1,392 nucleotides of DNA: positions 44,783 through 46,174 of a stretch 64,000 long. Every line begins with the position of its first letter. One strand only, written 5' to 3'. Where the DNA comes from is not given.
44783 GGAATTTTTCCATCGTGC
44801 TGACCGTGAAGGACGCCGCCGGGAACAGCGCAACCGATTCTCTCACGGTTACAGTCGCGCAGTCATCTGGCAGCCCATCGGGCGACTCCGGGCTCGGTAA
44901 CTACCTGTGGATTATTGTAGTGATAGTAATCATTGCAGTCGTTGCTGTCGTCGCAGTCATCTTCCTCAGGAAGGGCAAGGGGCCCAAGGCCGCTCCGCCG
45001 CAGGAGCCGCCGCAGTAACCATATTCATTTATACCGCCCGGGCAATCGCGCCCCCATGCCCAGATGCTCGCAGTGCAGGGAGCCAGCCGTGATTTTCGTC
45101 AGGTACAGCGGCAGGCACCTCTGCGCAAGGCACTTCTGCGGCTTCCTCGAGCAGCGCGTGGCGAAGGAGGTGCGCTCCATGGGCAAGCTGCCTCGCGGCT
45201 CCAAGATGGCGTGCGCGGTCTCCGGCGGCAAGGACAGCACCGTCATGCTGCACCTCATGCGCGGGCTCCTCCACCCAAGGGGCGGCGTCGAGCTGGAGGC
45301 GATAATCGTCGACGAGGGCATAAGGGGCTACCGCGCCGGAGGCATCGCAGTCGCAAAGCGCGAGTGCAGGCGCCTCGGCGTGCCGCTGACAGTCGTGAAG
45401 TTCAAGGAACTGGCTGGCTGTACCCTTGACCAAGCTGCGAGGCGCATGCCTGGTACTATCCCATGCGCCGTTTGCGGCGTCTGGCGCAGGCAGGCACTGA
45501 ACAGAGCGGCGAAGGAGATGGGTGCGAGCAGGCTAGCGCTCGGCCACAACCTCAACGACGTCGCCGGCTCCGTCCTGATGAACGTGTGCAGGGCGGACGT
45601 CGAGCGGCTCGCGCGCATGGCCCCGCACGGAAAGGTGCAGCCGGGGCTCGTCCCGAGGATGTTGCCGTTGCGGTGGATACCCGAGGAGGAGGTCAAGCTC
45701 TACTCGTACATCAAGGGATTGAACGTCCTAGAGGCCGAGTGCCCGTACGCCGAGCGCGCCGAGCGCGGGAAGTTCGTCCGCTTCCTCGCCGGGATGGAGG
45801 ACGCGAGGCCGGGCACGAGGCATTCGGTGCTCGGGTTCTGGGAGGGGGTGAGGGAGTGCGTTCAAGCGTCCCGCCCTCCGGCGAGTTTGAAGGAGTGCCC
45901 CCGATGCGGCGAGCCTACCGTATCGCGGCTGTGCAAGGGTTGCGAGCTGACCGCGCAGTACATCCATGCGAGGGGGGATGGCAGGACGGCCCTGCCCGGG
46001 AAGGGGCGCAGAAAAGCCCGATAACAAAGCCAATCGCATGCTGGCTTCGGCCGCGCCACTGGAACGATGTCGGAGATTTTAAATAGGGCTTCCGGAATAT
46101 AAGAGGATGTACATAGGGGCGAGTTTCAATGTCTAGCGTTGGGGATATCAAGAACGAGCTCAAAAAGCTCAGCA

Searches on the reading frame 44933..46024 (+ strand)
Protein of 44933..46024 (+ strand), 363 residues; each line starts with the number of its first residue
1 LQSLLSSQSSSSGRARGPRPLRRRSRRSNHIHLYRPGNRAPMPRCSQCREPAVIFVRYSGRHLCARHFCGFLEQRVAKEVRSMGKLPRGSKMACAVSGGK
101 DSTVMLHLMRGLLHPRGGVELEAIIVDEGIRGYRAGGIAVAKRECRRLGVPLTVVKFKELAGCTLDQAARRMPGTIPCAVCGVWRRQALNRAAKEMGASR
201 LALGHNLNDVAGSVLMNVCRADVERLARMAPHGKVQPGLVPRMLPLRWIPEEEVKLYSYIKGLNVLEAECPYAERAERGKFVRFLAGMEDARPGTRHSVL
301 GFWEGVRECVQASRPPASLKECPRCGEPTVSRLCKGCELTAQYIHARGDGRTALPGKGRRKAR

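Call 8: search_protein_families(library=pfam, proteins=[window:44933-46024:+], max_evalue=0.001)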
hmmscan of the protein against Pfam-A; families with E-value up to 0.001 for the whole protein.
window:44933-46024:+ (363 aa): 2 families
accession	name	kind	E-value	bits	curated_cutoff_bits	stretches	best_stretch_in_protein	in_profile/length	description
PF01171.26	ATP_bind_3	-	3.8e-13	50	27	1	92-257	2-155/182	PP-loop family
PF22082.2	TtuA_LIM_N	-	2.1e-09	37.7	27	1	44-69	1-26/26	2-thiouridine synthetase TtuA, N-terminal LIM domain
